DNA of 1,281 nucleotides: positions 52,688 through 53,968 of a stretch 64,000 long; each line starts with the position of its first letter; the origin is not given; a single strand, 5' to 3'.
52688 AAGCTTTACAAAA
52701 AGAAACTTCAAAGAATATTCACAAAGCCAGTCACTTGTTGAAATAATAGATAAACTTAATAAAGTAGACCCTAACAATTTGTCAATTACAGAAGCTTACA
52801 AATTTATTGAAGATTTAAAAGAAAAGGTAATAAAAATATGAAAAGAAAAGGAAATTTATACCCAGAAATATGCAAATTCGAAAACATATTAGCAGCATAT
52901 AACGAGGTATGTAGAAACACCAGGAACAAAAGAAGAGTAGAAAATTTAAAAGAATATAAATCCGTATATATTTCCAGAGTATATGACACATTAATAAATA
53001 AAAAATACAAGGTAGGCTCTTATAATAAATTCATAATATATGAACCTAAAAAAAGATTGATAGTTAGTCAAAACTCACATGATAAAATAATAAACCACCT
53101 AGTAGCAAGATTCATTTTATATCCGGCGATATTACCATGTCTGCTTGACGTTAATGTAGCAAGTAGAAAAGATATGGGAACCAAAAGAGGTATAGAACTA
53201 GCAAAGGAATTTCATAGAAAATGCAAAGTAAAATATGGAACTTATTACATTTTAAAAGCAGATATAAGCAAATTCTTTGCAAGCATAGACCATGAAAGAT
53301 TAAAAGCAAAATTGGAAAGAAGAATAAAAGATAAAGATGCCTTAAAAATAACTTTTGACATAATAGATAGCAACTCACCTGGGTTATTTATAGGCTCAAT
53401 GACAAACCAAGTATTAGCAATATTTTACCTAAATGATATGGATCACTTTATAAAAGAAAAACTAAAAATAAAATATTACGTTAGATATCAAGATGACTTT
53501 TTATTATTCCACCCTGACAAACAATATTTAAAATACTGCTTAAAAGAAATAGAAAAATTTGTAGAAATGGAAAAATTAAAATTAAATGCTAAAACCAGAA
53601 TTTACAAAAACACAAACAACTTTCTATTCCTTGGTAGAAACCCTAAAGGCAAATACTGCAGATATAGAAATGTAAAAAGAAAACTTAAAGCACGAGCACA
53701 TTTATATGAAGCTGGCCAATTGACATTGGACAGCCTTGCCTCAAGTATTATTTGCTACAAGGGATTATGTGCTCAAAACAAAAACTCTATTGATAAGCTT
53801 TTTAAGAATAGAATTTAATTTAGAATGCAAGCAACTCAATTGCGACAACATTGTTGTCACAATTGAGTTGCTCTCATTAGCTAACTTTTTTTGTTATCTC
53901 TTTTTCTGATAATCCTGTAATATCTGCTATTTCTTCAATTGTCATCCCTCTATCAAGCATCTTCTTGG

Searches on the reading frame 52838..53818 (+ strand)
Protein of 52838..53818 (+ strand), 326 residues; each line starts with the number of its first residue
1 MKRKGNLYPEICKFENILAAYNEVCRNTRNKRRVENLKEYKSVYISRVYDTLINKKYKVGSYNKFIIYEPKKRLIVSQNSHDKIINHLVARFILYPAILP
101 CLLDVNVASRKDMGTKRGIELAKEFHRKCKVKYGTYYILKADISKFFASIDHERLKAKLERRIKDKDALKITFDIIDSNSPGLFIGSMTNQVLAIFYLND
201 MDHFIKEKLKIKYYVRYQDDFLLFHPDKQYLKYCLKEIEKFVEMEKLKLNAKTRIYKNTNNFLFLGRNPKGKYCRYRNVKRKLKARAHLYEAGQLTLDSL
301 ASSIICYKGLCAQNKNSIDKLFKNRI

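Call 6: search_protein_families(library=pfam, proteins=[window:52838-53818:+], max_evalue=0.01)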
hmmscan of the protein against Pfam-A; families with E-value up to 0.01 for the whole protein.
window:52838-53818:+ (326 aa): 1 family
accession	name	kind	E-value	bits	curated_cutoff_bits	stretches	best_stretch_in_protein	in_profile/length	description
PF00078.32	RVT_1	-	9e-13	48.8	29.6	1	71-266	8-202/205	Reverse transcriptase (RNA-dependent DNA polymerase)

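Call 12: find_encoding_contigs(protein=window:52838-53818:+, flank=10000, max_places=10)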
Protein window:52838-53818:+ (326 aa): 12 contigs read that carry it; 8 places shown.
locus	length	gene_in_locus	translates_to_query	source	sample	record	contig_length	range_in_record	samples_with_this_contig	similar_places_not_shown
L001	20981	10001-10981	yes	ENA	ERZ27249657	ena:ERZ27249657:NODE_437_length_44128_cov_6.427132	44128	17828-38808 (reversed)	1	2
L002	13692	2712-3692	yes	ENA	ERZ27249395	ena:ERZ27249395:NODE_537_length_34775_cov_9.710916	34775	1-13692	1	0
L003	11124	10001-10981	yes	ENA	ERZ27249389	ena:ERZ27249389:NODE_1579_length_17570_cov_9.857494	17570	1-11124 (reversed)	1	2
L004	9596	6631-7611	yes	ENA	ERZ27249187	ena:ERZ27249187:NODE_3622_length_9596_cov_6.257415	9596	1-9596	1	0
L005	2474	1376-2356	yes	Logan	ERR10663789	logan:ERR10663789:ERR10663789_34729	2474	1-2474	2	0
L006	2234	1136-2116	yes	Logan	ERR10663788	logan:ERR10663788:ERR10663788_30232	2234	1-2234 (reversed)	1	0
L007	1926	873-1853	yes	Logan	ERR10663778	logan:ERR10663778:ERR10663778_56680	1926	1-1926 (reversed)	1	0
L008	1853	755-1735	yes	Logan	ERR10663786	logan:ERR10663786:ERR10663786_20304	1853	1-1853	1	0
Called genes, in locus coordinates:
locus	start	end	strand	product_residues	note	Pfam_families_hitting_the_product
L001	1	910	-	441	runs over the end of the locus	PF00009:GTP_EFTU, PF00071:Ras (faint), PF01926:MMR_HSR1, PF02421:FeoB_N, PF00009:GTP_EFTU, PF01926:MMR_HSR1, PF02421:FeoB_N, PF14714:KH_dom-like, +5 more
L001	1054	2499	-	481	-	PF00224:PK, PF02887:PK_C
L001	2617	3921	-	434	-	PF00342:PGI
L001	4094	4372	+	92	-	-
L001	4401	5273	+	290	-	PF03734:YkuD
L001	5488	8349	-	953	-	PF03699:UPF0182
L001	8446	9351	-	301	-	PF01656:CbiA (faint), PF02881:SRP54_N, PF13401:AAA_22 (faint), PF13245:AAA_19 (weak), PF13604:AAA_30 (weak), PF00448:SRP54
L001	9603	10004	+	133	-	PF01624:MutS_I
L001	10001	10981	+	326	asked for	PF00078:RVT_1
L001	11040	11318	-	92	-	PF27070:HTH_Rpn_C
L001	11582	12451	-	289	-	PF12784:PDDEXK_2, PF27070:HTH_Rpn_C (faint)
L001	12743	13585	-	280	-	PF12784:PDDEXK_2, PF27070:HTH_Rpn_C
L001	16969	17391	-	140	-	PF22296:bAvd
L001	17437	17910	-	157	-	PF01624:MutS_I (weak)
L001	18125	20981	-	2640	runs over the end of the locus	PF09479:Flg_new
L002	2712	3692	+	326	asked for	PF00078:RVT_1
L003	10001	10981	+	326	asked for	PF00078:RVT_1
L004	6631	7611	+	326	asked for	PF00078:RVT_1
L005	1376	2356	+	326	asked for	PF00078:RVT_1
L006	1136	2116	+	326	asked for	PF00078:RVT_1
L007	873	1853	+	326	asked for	PF00078:RVT_1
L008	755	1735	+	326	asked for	PF00078:RVT_1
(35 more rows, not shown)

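Call 35: find_homologous_proteins(query=window:52838-53818:+, max_evalue=1e-20)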
Query window:52838-53818:+ (326 aa): 2179 proteins with E <= 1e-20 among 3834 candidates; the best 120 are listed.
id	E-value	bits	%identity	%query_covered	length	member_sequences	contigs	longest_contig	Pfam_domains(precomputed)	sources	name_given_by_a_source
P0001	1.0e-211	720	100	100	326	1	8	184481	PF00078.33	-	-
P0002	2.7e-162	558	80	96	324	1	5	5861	PF00078.33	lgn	-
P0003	5.4e-162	557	80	96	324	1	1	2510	PF00078.33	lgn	-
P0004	5.2e-159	547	79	96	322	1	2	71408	PF00078.33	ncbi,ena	-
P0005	3.1e-158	544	78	96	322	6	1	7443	PF00078.33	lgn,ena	-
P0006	3.3e-158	544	78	96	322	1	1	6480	PF00078.33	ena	-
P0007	6.0e-158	543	77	98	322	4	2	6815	PF00078.33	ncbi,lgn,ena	-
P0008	3.2e-157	541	78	96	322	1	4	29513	PF00078.33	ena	-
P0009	5.3e-155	534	77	96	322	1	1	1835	PF00078.33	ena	-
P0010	1.0e-154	533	76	96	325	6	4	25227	PF00078.33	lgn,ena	-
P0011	7.1e-154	530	77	96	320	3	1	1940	PF00078.33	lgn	-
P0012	3.4e-153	528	77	95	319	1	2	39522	PF00078.33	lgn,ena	-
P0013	4.8e-153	527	76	96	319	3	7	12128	PF00078.33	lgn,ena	-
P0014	7.3e-153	527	77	96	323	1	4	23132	PF00078.33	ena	-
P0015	8.7e-153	526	76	96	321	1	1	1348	PF00078.33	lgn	-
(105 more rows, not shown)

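Call 37: find_related_loci(query=A1, collection=genome_contigs, flank=10000)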
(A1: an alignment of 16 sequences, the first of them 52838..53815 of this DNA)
Query A1 (326 aa) in genome_contigs; peptide patterns used: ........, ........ (x = any residue, [..] = any of these).
277 stretches matched a pattern; 225 encode a relative of the query (tblastn E <= 1e-3); the best 80 are kept; 80 distinct loci.
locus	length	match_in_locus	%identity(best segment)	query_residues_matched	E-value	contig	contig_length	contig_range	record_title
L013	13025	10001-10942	79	1-314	4e-166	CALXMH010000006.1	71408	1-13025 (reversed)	MAG: uncultured Clostridia bacterium isolate BRZ_KF__bin28 genome assembly, contig: BRZ_KF__NODE_557_length_71408_cov_9.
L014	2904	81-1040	77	1-320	2e-174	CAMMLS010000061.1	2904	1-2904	MAG: uncultured Clostridium sp. isolate ERR4836940_bin.30_MetaWRAP_v1.1_MAG genome assembly, contig: NODE_10753_length_2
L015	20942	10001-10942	75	1-314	4e-158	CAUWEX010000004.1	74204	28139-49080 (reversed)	MAG: uncultured Clostridia bacterium isolate ERS329794__bin95 genome assembly, contig: ERS329794_NODE_431_length_74204_c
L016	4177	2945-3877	77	1-311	2e-162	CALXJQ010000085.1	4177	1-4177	MAG: uncultured Clostridia bacterium isolate BRZ_BD__bin46 genome assembly, contig: BRZ_BD__NODE_18027_length_4177_cov_5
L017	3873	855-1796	74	1-314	5e-160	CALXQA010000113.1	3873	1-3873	MAG: uncultured Clostridia bacterium isolate BRZ_FC__bin61 genome assembly, contig: BRZ_FC__NODE_23507_length_3873_cov_1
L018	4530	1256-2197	73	1-314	1e-156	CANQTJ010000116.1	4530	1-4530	MAG: uncultured Clostridia bacterium isolate Lapin-012__bin13 genome assembly, contig: Lapin-012__NODE_17560_length_4530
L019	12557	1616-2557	76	1-314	6e-153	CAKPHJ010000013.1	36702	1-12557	MAG: uncultured Clostridia bacterium isolate REFINED_METABAT215_TOP10_CONTIGS_1500_ASSEMBLY_K77_MERGED__Hadza_MoBio_hadz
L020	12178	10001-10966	73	1-324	8e-153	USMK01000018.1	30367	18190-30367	uncultured Clostridium sp. isolate UMGS1864 genome assembly, contig: NODE_366_length_30367_cov_4.939925, whole genome sh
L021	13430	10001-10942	77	1-314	1e-159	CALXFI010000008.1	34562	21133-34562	MAG: uncultured Clostridia bacterium isolate BRZ_FR__bin67 genome assembly, contig: BRZ_FR__NODE_1479_length_34562_cov_1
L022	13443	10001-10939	73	1-313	8e-152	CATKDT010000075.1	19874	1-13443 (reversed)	MAG: uncultured Clostridia bacterium isolate iMGMC-981_1678881706 genome assembly, contig: MegahitA5_28632, whole genome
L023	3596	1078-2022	72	1-315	7e-157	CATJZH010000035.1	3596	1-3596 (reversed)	MAG: uncultured Clostridia bacterium isolate iMGMC-941_1678881729 genome assembly, contig: MegahitA5_273157, whole genom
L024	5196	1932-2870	73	1-313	2e-152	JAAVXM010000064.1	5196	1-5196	MAG: Clostridia bacterium isolate ABMPRH_59_0 k141_1372363, whole genome shotgun sequence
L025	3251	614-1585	70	1-326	5e-157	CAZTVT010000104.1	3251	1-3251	MAG TPA_asm: uncultured Clostridium sp. isolate binchicken_co240_30 genome assembly, contig: NODE_22117_length_3251_cov_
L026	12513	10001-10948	72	1-316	2e-149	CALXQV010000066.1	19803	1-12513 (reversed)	MAG: uncultured Clostridia bacterium isolate E14__bin6 genome assembly, contig: E14__k127_3519579, whole genome shotgun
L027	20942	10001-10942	71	1-314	5e-148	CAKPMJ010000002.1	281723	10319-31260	MAG: uncultured Clostridia bacterium isolate REFINED_METABAT215_TOP10_CONTIGS_1500_ASSEMBLY_K77_MERGED__Hadza_MoBio_hadz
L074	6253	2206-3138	63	1-311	1e-130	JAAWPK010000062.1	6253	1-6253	MAG: Clostridia bacterium isolate ABMPRH_58_2 SL341404_scaffold_24569, whole genome shotgun sequence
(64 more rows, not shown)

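Call 73: find_encoding_contigs(protein=P0002, flank=8000, max_places=4)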
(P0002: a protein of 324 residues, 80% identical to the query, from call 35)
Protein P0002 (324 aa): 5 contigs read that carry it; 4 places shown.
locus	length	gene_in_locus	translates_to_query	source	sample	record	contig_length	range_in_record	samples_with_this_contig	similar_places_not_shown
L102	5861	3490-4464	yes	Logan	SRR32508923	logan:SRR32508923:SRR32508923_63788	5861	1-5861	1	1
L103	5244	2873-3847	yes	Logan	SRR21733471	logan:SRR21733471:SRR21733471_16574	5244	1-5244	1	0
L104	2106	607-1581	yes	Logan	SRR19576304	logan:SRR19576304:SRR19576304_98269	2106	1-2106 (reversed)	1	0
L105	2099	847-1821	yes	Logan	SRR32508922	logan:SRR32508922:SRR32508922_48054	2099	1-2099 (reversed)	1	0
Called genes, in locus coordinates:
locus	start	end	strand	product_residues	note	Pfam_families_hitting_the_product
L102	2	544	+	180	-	?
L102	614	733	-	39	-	-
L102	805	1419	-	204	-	PF04647:AgrB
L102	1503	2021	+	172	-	PF01624:MutS_I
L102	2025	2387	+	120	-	PF05635:23S_rRNA_IVP (weak), PF22296:bAvd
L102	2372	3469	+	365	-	PF00078:RVT_1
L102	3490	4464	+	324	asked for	PF00078:RVT_1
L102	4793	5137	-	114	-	PF22296:bAvd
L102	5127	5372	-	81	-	-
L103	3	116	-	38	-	?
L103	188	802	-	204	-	PF04647:AgrB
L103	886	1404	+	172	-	PF01624:MutS_I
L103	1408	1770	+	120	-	PF05635:23S_rRNA_IVP (weak), PF22296:bAvd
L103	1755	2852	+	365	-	PF00078:RVT_1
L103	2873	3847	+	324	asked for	PF00078:RVT_1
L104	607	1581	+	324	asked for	PF00078:RVT_1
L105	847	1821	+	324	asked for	PF00078:RVT_1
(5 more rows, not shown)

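Call 74: find_encoding_contigs(protein=P0010, flank=8000, max_places=4)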
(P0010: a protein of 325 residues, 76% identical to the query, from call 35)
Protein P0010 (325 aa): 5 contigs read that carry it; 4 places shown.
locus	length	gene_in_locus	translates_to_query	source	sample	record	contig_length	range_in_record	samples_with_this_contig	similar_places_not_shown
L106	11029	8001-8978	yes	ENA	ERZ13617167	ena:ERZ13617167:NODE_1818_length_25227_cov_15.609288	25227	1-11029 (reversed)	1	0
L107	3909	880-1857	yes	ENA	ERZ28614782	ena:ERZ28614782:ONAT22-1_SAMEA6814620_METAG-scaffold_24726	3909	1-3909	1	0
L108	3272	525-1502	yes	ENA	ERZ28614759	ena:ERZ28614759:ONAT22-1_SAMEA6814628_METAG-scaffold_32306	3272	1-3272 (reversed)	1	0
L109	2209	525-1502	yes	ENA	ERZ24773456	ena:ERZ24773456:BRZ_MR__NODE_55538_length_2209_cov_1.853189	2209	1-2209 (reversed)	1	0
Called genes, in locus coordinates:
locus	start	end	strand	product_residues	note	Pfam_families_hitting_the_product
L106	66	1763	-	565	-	PF12229:PG_binding_4, PF04294:VanW, PF07501:G5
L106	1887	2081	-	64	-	PF12844:HTH_19, PF13560:HTH_31 (weak), PF01381:HTH_3, PF13413:HTH_25 (weak), PF13443:HTH_26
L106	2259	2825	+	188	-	PF01381:HTH_3, PF12844:HTH_19, PF13443:HTH_26, PF13560:HTH_31, PF00717:Peptidase_S24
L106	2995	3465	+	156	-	PF16760:CBM53 (weak)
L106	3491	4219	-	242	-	PF00106:adh_short, PF08643:DUF1776 (faint), PF08659:KR, PF13561:adh_short_C2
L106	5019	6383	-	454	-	PF02878:PGM_PMM_I, PF02879:PGM_PMM_II, PF02880:PGM_PMM_III, PF00408:PGM_PMM_IV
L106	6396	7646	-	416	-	PF01704:UDPGP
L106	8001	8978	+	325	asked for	PF00078:RVT_1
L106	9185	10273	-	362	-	-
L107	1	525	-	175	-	?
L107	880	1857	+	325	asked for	PF00078:RVT_1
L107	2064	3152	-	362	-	-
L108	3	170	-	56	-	?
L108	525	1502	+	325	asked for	PF00078:RVT_1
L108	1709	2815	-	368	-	-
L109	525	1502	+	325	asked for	PF00078:RVT_1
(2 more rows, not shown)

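Call 76: find_homologous_proteins(query=L074:2194-3162:+, max_evalue=1e-120)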
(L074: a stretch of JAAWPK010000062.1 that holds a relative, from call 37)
Query L074:2194-3162:+ (323 aa): 759 proteins with E <= 1e-120 among 4125 candidates; the best 120 are listed.
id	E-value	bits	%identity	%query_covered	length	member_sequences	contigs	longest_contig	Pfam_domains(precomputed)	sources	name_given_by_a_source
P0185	1.9e-205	699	100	99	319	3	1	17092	PF00078.33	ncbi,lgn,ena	-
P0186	6.9e-205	697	99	99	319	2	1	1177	PF00078.33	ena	-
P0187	3.6e-187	639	89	99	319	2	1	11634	PF00078.33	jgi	-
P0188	3.9e-184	629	87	99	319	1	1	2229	PF00078.33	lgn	-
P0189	6.4e-178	609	85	98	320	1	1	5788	PF00078.33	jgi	-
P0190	8.2e-176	602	82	98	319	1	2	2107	PF00078.33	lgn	-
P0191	1.4e-175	601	82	98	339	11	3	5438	PF00078.33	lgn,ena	-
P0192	1.8e-173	594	81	98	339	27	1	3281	PF00078.33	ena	-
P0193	2.5e-171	587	81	98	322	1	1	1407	PF00078.33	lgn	-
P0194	3.6e-170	583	81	98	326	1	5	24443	PF00078.33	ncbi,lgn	-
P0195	1.6e-169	581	81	98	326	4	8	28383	PF00078.33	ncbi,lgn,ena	-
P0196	7.5e-168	576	79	98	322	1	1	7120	PF00078.33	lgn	-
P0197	6.2e-159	546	77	98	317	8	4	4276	PF00078.33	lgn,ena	-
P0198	2.0e-156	538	75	98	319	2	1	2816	PF00078.33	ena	-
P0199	5.5e-153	527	75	98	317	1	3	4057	PF00078.33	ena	-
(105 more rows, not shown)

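Call 77: find_encoding_contigs(protein=P0185, flank=10000, max_places=6)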
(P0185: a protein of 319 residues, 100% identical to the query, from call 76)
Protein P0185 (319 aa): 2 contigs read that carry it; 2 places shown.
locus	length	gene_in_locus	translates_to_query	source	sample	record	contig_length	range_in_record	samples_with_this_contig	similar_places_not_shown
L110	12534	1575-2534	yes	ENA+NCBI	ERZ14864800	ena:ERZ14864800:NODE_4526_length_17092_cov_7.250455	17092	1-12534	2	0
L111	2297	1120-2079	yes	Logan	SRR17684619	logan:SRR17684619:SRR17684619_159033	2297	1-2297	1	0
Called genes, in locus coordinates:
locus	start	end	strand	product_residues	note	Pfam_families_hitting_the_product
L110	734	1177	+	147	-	PF01624:MutS_I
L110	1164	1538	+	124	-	PF22296:bAvd (weak)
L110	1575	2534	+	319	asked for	PF00078:RVT_1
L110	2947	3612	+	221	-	-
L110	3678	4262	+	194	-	-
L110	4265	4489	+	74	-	-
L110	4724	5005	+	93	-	PF02463:SMC_N, PF13175:AAA_15, PF13555:AAA_29 (weak), PF13476:AAA_23, PF13304:AAA_21 (weak)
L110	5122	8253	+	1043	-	PF02463:SMC_N, PF06470:SMC_hinge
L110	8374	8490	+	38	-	-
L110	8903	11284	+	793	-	PF19077:Big_13 (faint), PF24893:DUF7743 (faint)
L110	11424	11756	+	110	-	-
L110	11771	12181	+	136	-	-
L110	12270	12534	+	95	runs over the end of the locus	PF02861:Clp_N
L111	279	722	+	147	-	PF01624:MutS_I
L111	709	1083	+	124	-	PF22296:bAvd (weak)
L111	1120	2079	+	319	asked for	PF00078:RVT_1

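Call 78: find_encoding_contigs(protein=P0187, flank=10000, max_places=4)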
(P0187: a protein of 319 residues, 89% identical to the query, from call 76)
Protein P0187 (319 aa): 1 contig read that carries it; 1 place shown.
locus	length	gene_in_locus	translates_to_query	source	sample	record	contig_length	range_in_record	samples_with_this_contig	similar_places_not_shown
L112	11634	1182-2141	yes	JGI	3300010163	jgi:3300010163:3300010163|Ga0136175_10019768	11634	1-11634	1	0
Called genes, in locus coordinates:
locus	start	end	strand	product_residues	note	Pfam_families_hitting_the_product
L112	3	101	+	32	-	?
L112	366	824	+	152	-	PF01624:MutS_I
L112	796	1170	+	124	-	PF22296:bAvd (weak)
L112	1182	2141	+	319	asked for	PF00078:RVT_1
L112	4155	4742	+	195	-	-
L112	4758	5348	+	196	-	-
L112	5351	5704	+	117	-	-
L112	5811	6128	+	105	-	PF02463:SMC_N, PF13175:AAA_15, PF13555:AAA_29 (weak), PF13476:AAA_23, PF13304:AAA_21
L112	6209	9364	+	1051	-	PF02463:SMC_N, PF06470:SMC_hinge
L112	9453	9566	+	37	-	-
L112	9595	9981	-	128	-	PF13443:HTH_26 (faint)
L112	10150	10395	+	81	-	PF12844:HTH_19 (weak), PF01381:HTH_3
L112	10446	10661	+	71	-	-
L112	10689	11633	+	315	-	?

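Call 91: search_dna_similar(query=window:52838-53818:+, collection=phages, mode=protein, max_rows=8)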
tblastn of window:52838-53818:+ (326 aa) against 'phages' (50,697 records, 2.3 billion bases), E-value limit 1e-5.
Records with a match: 106; places in all: 106; records where one place covers at least 80% of the query: 62.
Best place of each record, by identity: <60% 106.
By first word of the organism name: Bacteriophage 26; uncultured 16; Faecalibacterium 13; Vibrio 6; Pseudomonas 6; CrAssphage 5; Bordetella 5; Butyrivibrio 4; Pseudoalteromonas 3; Bacillus 3; and 13 more.
By host as written in the record: - 54; Faecalibacterium prausnitzii 10; Bacillus alcalophilus CGMCC 1.3604 3; Helicobacter canis 3; Butyrivibrio fibrisolvens DSM 3071 3; Pseudoalteromonas elyakovii HL-AS1 2; Vibrio parahaemolyticus 2; Methanomassiliicoccales 2; and 25 more.
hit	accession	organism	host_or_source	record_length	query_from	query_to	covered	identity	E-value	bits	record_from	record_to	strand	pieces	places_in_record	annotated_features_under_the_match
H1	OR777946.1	Phage nd12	-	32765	8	317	95%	36.5%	2e-50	185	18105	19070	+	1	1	hypothetical protein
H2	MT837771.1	Bacteriophage sp.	human fecal samples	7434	8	317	95%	36.5%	2e-50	185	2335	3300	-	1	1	record has no annotation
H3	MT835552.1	Bacteriophage sp.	human fecal samples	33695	8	326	98%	33.6%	9e-42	160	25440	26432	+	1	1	record has no annotation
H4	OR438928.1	Pseudoalteromonas phage ACA1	Pseudoalteromonas elyakovii HL-AS1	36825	5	322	98%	33.6%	5e-34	137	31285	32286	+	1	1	reverse transcriptase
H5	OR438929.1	Pseudoalteromonas phage ACA2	Pseudoalteromonas nigrifaciens HL-AS2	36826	5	322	98%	33.6%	5e-34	137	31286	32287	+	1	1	reverse transcriptase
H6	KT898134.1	Aeromonas phage phiARM81mr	Aeromonas sp. ARM81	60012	7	317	95%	34.0%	1e-40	157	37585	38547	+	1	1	retron-type RNA-directed DNA polymerase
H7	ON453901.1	Clostridium phage Saumur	Enterocloster clostridioformis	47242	1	310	95%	32.5%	1e-38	151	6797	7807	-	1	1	reverse transcriptase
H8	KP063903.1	Bacillus phage BalMu-1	Bacillus alcalophilus CGMCC 1.3604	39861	1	310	95%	32.5%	3e-39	152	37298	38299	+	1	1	retron-type RNA-directed DNA polymerase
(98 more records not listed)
